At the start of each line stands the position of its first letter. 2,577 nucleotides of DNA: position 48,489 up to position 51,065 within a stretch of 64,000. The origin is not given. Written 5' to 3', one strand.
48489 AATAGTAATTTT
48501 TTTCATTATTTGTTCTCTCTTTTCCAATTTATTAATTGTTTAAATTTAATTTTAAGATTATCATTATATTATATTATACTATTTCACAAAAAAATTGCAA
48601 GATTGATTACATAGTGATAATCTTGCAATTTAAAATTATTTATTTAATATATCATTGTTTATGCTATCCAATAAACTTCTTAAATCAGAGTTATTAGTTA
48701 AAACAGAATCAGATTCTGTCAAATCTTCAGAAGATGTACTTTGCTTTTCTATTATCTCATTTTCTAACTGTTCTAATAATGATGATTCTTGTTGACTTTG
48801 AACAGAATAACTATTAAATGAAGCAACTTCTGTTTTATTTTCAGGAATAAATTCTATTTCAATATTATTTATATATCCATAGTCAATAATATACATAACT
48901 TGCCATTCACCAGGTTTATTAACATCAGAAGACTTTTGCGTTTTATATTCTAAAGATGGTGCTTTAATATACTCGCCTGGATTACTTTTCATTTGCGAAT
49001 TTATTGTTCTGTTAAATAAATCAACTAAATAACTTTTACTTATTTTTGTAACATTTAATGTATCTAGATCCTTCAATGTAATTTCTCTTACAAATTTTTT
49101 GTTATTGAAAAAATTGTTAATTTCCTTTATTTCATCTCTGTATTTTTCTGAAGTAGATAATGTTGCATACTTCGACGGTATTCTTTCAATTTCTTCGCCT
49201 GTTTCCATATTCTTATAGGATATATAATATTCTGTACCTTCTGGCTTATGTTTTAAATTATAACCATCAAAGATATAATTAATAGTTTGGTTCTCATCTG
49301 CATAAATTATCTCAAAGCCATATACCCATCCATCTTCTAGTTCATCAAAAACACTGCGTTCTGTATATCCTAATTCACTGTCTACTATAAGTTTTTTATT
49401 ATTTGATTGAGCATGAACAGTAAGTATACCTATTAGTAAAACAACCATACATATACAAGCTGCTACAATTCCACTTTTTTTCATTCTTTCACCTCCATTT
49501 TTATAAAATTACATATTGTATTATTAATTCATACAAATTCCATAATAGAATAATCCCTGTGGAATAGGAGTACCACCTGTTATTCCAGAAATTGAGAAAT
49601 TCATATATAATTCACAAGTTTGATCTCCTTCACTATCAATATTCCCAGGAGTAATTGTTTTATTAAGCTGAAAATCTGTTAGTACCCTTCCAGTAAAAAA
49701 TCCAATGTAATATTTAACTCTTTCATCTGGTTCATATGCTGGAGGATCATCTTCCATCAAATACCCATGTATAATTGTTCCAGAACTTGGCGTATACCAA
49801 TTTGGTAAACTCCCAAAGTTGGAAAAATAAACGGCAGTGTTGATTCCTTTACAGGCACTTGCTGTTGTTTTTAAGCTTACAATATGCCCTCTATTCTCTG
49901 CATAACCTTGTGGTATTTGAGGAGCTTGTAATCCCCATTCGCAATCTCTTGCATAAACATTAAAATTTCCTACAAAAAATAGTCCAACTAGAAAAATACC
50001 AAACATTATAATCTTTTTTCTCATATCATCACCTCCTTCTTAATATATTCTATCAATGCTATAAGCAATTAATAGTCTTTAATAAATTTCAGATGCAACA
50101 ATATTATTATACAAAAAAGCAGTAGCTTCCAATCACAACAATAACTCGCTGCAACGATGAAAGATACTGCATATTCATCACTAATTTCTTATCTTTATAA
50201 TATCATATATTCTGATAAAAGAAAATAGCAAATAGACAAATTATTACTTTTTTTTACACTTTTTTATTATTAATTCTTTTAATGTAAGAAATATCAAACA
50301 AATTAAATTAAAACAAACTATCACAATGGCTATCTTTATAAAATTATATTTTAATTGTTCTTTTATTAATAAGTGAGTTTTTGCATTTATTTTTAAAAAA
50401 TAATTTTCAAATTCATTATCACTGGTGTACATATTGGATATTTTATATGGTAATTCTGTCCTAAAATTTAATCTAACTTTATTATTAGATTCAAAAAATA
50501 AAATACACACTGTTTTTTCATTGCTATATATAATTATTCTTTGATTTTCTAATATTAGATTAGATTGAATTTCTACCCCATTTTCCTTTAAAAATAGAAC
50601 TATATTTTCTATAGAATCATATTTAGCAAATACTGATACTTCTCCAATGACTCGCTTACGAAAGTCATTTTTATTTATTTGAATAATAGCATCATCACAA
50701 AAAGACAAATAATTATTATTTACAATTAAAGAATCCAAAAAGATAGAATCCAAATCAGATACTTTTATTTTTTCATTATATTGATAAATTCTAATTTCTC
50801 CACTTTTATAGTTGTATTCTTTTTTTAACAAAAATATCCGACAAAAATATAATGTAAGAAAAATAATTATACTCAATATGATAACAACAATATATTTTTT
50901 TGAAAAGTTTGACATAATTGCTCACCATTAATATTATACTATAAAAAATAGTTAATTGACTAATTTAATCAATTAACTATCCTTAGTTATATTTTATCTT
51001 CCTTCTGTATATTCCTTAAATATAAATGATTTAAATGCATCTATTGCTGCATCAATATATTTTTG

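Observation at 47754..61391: Candidate holin-gated polymorphic cell-wall effector / immunity locus with no described counterpart that I know of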

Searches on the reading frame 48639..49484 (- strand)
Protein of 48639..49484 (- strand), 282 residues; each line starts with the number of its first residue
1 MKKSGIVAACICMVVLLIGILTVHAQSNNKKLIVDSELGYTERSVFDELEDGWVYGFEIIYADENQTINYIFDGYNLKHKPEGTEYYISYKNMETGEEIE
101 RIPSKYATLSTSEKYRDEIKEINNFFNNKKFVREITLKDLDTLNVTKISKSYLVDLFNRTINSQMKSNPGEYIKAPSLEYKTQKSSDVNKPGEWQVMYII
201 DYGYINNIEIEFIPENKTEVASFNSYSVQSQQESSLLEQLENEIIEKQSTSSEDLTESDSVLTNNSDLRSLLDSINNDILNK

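Call 64: search_protein_families(library=pfam, proteins=[window:48639-49484:-], max_evalue=0.01)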
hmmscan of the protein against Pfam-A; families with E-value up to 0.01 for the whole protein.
window:48639-49484:- (282 aa): 2 families
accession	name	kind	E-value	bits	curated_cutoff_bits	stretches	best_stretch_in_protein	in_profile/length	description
PF12041.13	DELLA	-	0.0028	18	23.8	1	235-278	21-63/69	Transcriptional regulator DELLA protein N terminal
PF18446.7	DUF5611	-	0.0054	17.9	25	0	177-238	17-76/102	Domain of unknown function (DUF5611)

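Call 65: search_protein_families(library=ncbifam, proteins=[window:48639-49484:-], max_evalue=0.01)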
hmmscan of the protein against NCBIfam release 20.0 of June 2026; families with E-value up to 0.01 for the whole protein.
window:48639-49484:- (282 aa): 0 families

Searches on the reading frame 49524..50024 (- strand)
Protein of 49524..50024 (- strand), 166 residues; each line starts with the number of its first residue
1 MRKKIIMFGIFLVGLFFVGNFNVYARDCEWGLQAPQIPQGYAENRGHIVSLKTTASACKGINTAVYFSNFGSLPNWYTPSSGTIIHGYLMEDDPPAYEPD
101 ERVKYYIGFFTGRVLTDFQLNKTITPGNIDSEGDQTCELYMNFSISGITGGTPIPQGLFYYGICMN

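Call 21: search_protein_families(library=ncbifam, proteins=[window:49524-50024:-], max_evalue=0.1)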
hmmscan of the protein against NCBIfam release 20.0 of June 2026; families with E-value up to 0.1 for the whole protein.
window:49524-50024:- (166 aa): 0 families

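Call 52: search_protein_families(library=pfam, alignment_id=A5, max_evalue=0.001)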
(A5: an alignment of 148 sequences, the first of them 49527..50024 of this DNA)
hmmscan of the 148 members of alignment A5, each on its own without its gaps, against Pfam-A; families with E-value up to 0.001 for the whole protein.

A. member 1, window:49527-50024:- (166 aa): 0 families

B. families by the number of members that match (of 148 scanned): 65 families (the first 25 are shown)
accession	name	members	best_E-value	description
PF05119.17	Terminase_4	4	8.7e-06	Phage terminase, small subunit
PF01844.29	HNH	3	3.3e-15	HNH endonuclease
PF01476.26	LysM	3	1e-12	LysM domain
PF14279.12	HNH_5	3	6.7e-10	HNH endonuclease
PF01022.26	HTH_5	3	7.6e-05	Bacterial regulatory protein, arsR family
PF05105.17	Phage_holin_4_1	2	2.1e-36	Bacteriophage holin family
PF00072.30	Response_reg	2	1.3e-27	Response regulator receiver domain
PF08230.16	CW_7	2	7.1e-16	CW_7 repeat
PF13730.12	HTH_36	2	7.9e-16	Helix-turn-helix domain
PF01551.29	Peptidase_M23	2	9.1e-11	Peptidase family M23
PF08769.17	Spo0A_C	2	1.3e-10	Sporulation initiation factor Spo0A C terminal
PF14317.12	YcxB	2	4.9e-09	YcxB-like protein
PF21984.2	DnaD_N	2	4.3e-06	DnaD N-terminal domain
PF00392.27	GntR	2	3.4e-05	Bacterial regulatory proteins, gntR family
PF12645.13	HTH_16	2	7.9e-05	Helix-turn-helix domain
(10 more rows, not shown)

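Call 64: search_protein_families(library=pfam, proteins=[window:49527-50024:-], max_evalue=0.01)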
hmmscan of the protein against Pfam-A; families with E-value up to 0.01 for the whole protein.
window:49527-50024:- (166 aa): 0 families

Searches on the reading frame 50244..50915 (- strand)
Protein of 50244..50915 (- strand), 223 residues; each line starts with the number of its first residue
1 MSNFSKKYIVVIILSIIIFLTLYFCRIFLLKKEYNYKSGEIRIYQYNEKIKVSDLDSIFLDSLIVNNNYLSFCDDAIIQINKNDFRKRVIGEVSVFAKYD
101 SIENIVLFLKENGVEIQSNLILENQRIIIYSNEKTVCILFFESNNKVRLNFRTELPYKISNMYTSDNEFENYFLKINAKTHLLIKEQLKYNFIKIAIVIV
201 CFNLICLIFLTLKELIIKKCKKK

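Call 4: search_protein_families(library=pfam, proteins=[window:50244-50915:-], max_evalue=0.01)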
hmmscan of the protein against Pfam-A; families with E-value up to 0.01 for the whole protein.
window:50244-50915:- (223 aa): 0 families

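Call 21: search_protein_families(library=ncbifam, proteins=[window:50244-50915:-], max_evalue=0.1)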
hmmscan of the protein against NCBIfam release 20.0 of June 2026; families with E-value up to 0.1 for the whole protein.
window:50244-50915:- (223 aa): 0 families

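Call 72: search_solved_structures(query=window:50247-50915:-, max_evalue=10)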
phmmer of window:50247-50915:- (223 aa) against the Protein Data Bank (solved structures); distinct sequences matched with E-value up to 10: 0.

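Call 83: search_protein_families(library=phrogs, proteins=[window:50247-50915:-], max_evalue=0.001)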
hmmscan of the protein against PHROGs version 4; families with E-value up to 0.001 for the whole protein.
window:50247-50915:- (223 aa): 0 families

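Call 100: find_homologous_proteins(query=window:50247-50915:-, max_evalue=0.001)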
Query window:50247-50915:- (223 aa): 17 proteins with E <= 0.001 among 334 candidates.
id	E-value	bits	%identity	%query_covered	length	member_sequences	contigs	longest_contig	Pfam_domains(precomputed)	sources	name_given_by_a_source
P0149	2.5e-120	418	93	95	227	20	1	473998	-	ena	-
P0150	1.2e-116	406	91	95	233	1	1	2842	-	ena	-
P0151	3.2e-116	404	91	95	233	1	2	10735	-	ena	-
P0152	3.7e-116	404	90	95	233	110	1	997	-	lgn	-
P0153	8.4e-116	403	90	95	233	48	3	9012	-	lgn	-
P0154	1.2e-115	402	91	95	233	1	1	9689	-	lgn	-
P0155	1.3e-114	399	89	100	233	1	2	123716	-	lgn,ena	-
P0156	1.4e-114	399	90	95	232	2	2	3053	-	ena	-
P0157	2.0e-114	398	90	95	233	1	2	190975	-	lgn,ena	-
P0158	6.7e-113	393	90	96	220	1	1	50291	-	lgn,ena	-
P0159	2.1e-112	392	90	96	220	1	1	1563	-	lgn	-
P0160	4.3e-112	391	90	96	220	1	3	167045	-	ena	-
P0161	1.5e-94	334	87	85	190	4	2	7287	-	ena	-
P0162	5.0e-93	329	91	79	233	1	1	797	-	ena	-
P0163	1.7e-84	301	72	95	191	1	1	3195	-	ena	-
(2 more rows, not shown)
